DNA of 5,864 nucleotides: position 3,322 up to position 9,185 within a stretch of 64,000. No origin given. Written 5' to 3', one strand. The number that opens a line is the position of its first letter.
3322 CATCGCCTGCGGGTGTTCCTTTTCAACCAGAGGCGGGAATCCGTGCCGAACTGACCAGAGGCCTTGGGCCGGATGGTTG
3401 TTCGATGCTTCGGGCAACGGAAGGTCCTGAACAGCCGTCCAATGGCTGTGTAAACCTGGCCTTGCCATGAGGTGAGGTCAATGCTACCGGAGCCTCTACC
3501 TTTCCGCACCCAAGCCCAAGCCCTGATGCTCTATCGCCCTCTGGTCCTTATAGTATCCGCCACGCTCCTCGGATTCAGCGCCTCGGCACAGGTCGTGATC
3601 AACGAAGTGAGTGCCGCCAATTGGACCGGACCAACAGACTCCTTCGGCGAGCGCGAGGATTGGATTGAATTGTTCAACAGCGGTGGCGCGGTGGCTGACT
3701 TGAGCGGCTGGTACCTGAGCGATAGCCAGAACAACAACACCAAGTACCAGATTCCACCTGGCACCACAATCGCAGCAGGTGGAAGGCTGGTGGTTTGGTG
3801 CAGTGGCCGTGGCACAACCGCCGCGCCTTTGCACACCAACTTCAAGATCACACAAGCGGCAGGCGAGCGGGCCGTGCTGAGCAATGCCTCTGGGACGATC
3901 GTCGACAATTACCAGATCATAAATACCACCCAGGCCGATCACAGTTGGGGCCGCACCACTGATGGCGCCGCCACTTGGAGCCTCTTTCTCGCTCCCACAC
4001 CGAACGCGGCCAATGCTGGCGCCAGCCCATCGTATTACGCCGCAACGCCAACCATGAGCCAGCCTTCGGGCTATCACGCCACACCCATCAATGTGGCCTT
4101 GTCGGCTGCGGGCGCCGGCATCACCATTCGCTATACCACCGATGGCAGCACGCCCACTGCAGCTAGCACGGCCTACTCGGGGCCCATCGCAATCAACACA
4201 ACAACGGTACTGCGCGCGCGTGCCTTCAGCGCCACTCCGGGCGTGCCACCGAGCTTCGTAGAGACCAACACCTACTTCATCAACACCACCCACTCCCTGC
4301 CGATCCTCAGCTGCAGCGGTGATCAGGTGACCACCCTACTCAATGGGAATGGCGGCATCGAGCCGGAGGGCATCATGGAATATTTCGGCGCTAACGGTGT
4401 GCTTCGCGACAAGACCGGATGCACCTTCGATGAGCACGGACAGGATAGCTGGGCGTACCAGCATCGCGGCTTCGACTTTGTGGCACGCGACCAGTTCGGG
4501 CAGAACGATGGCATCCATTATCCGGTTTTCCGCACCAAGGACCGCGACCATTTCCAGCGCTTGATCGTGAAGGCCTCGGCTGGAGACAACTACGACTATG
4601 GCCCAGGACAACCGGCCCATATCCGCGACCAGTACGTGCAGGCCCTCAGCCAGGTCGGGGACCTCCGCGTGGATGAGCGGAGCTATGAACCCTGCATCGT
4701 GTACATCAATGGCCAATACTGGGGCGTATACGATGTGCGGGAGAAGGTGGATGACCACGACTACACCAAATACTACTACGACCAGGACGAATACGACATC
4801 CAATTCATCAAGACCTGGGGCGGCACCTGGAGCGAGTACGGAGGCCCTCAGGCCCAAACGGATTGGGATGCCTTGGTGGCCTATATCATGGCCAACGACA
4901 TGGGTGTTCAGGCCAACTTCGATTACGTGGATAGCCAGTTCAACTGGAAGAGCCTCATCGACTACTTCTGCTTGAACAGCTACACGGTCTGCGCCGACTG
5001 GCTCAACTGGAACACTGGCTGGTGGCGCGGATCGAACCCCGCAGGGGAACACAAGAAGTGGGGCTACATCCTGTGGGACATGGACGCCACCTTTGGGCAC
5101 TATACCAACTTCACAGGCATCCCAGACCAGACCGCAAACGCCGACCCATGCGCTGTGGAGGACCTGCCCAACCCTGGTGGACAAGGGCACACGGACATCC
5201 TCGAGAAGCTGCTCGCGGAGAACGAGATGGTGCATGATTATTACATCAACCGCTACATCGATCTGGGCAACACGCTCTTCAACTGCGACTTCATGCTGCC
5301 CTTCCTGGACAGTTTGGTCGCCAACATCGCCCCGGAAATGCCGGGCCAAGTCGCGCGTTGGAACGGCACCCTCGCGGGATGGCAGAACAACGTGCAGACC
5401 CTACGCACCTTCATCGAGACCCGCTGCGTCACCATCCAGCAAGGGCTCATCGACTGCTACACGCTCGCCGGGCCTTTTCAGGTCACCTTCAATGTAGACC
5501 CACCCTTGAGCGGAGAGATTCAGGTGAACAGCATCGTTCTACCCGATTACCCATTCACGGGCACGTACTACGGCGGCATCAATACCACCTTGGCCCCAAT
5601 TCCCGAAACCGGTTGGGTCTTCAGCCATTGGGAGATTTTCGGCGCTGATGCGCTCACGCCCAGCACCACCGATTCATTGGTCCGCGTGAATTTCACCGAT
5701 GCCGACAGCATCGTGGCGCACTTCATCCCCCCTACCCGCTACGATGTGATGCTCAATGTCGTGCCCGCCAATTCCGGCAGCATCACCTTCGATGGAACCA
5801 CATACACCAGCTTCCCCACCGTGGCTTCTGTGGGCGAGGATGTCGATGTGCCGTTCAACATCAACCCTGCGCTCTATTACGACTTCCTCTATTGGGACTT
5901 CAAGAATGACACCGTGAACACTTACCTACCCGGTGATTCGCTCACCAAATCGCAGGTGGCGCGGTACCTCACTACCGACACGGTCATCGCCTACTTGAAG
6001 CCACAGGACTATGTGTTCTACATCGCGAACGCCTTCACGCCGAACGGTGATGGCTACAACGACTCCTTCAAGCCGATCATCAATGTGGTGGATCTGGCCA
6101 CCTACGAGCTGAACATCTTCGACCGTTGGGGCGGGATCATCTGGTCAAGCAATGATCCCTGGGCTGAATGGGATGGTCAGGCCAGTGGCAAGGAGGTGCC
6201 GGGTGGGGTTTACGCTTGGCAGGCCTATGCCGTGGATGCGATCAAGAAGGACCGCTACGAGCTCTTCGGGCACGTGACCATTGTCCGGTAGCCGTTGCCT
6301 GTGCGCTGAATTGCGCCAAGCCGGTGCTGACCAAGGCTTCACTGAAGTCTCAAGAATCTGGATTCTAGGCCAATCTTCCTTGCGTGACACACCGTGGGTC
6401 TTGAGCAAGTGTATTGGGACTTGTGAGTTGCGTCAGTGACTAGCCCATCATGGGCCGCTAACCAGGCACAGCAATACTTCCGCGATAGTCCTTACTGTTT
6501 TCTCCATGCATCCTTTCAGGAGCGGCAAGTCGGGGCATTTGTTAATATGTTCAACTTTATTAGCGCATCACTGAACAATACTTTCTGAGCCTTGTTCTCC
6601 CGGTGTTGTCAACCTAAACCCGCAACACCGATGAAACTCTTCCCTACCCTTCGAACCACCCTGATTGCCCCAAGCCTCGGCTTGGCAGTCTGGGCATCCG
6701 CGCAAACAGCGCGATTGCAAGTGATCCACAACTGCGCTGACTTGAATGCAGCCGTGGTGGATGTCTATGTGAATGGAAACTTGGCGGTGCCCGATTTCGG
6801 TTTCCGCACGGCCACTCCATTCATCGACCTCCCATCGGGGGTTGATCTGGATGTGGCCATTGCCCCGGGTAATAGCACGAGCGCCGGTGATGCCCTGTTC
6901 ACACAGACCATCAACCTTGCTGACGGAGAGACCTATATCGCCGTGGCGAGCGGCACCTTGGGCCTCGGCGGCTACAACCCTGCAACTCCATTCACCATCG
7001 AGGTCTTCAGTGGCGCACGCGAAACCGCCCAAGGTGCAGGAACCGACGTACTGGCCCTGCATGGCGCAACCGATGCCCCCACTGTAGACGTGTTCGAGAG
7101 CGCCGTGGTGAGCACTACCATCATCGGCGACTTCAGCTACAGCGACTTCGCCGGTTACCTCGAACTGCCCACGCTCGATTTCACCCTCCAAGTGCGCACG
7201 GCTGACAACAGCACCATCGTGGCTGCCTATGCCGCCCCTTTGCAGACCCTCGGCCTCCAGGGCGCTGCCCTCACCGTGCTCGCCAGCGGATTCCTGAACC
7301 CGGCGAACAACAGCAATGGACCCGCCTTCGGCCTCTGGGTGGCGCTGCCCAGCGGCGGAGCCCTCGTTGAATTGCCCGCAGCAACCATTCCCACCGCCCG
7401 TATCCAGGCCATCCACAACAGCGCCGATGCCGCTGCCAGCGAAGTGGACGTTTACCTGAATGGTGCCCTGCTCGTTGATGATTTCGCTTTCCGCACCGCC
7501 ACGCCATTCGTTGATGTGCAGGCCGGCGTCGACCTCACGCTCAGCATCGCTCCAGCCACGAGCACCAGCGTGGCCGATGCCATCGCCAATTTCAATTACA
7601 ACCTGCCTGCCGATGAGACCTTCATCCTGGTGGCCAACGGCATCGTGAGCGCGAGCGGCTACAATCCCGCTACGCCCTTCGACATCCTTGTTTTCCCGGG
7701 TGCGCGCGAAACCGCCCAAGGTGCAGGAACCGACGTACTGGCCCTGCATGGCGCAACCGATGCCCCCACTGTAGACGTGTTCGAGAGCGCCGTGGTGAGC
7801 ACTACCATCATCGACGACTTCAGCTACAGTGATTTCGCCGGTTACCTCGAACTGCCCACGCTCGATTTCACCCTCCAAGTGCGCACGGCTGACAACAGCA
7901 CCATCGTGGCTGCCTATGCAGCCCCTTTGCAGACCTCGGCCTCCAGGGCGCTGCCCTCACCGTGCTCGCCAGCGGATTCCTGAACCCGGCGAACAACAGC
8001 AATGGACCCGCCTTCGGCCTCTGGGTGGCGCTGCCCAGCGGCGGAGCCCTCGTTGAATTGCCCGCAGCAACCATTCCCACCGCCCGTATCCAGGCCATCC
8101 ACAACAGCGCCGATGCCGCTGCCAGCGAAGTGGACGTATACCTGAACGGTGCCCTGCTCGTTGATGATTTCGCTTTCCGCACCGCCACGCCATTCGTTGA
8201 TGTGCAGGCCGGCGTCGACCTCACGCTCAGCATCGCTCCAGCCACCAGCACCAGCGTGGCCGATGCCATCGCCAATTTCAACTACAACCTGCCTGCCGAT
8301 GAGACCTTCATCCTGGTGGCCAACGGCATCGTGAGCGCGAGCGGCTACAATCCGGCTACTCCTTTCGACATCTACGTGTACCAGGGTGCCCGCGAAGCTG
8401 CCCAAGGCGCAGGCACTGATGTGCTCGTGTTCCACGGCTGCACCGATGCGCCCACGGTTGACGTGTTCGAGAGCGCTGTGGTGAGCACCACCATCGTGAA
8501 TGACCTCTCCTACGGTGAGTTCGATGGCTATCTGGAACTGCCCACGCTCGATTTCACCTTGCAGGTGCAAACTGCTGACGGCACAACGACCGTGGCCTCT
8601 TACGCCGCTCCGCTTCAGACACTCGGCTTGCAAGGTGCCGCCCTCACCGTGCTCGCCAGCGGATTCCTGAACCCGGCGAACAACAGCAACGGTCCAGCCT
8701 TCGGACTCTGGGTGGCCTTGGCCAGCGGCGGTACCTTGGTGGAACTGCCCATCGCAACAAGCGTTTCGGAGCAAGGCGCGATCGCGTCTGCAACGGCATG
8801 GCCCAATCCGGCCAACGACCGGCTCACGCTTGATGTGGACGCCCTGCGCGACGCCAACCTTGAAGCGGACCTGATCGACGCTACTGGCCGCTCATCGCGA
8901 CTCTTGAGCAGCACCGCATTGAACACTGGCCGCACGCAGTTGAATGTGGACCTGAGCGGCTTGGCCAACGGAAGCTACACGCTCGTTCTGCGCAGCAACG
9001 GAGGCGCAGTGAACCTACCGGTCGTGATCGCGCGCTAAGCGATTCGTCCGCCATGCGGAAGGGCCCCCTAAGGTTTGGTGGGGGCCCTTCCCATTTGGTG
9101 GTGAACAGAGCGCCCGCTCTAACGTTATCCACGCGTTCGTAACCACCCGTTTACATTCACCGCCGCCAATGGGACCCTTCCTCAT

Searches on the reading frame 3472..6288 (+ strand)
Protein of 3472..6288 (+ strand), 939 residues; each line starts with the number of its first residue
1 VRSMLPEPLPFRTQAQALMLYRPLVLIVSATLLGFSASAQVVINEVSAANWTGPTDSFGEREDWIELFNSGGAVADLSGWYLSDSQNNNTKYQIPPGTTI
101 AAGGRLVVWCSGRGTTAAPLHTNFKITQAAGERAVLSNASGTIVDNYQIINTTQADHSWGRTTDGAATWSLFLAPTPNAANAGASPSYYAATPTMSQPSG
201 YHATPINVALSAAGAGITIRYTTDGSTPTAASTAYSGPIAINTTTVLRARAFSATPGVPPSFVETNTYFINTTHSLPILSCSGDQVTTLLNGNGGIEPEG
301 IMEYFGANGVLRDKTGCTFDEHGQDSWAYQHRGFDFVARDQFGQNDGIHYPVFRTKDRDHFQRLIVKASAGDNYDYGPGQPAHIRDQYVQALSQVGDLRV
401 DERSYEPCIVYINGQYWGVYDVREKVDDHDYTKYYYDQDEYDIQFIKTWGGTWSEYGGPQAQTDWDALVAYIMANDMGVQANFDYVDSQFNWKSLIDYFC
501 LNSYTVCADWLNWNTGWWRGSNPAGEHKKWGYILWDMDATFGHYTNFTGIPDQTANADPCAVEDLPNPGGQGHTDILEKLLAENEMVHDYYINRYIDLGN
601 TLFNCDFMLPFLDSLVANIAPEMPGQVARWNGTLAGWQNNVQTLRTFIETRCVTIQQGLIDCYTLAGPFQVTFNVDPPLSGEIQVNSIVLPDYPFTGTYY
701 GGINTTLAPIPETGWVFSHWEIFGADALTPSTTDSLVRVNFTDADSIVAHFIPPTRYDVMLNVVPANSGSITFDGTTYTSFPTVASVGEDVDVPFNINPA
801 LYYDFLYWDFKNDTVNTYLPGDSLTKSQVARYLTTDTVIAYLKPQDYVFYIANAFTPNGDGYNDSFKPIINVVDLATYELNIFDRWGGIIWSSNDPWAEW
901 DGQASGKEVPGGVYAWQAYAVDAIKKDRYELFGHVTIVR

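Call 21: search_protein_families(library=pfam, proteins=[window:3472-6288:+], max_evalue=0.01)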
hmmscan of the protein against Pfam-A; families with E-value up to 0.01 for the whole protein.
window:3472-6288:+ (939 aa): 7 families
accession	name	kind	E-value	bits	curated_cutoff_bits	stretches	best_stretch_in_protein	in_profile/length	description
PF08757.17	CotH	-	4.2e-30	105.8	23.8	1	381-651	46-318/322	CotH kinase protein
PF00932.25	LTD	-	3.2e-19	69.8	34.3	1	36-149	3-107/109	Lamin Tail Domain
PF13290.12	CHB_HEX_C_1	-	4.2e-17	62.3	22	1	198-254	2-58/67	Chitobiase/beta-hexosaminidase C-terminal domain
PF13585.12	CHU_C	-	9.3e-14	51.8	27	1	851-919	3-71/86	CHU_C Type IX secretion signal domain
PF13287.12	Fn3_assoc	-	1e-12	48.4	23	1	208-255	1-48/59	Fn3 associated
PF18998.6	Flg_new_2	-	0.0014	19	23.6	0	696-751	16-69/73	Divergent InlB B-repeat domain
PF03174.19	CHB_HEX_C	-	0.008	16.5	23.6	0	215-252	33-68/76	Chitobiase/beta-hexosaminidase C-terminal domain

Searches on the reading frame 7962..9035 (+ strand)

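Call 18: search_protein_families(library=pfam, proteins=[window:7962-9035:+], max_evalue=0.01)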
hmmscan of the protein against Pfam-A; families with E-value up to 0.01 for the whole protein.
window:7962-9035:+ (358 aa): 2 families
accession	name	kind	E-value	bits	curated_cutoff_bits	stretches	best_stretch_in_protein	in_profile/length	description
PF14344.12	DUF4397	-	2.3e-15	57.6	30.6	2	41-124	1-81/119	Domain of unknown function (DUF4397)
PF18962.6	Por_Secre_tail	-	4.3e-08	33.8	27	1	280-349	2-68/75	Secretion system C-terminal sorting domain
